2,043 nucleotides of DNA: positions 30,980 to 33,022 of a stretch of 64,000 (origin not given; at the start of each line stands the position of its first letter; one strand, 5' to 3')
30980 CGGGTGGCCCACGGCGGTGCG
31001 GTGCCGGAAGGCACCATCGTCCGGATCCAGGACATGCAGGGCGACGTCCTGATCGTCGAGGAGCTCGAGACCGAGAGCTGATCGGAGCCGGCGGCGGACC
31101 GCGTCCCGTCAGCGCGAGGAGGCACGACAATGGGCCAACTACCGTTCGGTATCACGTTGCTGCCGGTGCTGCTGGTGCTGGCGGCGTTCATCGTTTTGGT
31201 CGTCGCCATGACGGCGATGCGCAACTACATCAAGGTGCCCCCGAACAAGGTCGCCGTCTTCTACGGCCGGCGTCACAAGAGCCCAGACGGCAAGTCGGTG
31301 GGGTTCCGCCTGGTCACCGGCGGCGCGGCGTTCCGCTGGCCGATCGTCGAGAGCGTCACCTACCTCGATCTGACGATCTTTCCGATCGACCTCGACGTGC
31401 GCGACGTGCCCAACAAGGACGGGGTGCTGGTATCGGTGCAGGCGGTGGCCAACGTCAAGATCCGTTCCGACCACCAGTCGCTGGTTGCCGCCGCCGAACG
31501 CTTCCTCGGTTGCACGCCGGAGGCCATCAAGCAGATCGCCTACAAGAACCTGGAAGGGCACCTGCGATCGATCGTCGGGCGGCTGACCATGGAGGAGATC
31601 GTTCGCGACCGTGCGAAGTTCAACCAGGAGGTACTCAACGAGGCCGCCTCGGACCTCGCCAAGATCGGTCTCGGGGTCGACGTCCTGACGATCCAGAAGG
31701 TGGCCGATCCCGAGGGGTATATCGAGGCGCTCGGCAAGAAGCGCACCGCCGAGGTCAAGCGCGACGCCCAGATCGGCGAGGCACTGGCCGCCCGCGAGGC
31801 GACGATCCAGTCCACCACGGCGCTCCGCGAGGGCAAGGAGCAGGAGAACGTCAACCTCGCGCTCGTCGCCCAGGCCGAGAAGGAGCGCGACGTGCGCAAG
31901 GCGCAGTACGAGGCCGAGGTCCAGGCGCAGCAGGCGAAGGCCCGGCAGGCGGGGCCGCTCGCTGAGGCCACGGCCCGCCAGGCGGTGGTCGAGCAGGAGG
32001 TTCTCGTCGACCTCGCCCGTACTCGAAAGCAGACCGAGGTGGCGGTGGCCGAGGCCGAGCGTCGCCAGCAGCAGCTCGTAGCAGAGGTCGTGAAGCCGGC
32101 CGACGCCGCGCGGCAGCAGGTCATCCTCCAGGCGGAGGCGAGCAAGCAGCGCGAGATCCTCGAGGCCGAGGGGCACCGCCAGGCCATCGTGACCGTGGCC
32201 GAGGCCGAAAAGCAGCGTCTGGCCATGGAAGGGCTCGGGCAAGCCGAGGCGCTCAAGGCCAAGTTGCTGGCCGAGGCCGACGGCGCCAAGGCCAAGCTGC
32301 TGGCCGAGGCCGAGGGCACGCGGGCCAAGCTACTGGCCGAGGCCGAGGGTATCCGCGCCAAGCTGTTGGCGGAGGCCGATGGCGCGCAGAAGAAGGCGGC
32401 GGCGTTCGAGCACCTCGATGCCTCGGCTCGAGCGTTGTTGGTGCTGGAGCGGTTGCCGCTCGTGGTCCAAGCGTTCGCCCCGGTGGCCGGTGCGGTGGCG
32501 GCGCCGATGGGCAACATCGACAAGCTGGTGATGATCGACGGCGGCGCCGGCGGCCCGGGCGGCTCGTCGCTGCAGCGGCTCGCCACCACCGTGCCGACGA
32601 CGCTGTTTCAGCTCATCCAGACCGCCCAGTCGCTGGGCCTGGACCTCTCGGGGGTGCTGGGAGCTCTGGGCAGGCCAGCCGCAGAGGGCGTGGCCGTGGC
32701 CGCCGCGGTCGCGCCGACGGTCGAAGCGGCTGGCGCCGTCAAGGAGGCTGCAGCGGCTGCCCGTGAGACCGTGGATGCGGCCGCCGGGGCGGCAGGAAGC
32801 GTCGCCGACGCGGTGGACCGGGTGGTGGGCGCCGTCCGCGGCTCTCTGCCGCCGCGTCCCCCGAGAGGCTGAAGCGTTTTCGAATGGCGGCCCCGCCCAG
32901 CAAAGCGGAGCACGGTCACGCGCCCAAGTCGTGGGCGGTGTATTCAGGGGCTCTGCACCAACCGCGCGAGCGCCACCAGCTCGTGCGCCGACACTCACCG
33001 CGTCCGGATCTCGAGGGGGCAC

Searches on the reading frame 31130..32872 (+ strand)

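Call 9: search_protein_families(library=pfam, proteins=[window:31130-32872:+], max_evalue=0.0001)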
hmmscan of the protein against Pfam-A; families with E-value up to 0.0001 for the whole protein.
window:31130-32872:+ (580 aa): 2 families
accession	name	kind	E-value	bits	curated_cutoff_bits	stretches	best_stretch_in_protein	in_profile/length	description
PF01145.31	Band_7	-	1.1e-28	100.9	23.6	1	35-218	2-172/176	SPFH domain / Band 7 family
PF15975.10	Flot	-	1e-05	26.1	27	1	392-474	2-81/124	Flotillin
